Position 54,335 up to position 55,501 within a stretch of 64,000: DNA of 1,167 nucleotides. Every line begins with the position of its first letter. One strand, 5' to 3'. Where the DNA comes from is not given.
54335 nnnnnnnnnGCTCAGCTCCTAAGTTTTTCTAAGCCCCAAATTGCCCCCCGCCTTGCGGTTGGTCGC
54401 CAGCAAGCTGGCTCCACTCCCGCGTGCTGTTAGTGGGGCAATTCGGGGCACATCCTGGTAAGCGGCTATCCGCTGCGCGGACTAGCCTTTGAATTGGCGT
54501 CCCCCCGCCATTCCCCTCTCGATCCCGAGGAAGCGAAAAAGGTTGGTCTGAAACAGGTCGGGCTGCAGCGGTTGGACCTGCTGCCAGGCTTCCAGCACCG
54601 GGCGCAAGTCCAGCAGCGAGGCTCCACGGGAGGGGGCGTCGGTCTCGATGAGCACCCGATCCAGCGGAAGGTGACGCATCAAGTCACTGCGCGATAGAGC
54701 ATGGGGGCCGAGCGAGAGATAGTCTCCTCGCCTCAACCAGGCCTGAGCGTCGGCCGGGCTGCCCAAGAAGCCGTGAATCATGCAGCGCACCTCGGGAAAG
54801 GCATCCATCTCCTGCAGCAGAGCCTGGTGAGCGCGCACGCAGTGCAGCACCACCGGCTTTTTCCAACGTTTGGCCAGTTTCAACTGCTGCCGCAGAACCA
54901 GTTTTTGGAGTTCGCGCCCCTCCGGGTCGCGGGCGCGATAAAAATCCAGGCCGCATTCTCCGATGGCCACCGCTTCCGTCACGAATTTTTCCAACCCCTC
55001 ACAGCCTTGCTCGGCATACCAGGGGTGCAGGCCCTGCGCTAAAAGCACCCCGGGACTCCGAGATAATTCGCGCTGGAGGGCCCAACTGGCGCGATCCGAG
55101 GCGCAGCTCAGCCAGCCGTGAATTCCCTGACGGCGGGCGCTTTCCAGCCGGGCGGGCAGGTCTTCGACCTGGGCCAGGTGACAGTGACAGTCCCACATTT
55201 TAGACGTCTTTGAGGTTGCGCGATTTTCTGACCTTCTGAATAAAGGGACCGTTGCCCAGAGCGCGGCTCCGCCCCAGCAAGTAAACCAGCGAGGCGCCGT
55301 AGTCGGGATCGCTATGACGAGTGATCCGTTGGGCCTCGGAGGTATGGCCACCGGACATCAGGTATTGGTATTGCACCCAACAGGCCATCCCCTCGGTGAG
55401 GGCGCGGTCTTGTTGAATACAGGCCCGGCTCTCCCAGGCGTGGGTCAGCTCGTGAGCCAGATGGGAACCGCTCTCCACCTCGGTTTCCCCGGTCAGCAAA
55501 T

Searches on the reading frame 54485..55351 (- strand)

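Call 113: search_protein_families(library=pfam, proteins=[window:54485-55351:-], max_evalue=0.000001)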
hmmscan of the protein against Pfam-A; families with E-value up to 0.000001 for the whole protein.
window:54485-55351:- (289 aa): 1 family
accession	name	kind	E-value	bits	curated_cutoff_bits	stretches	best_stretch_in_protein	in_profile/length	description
PF01026.27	TatD_DNase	-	8.2e-40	137.2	27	1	54-240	2-205/253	TatD related DNase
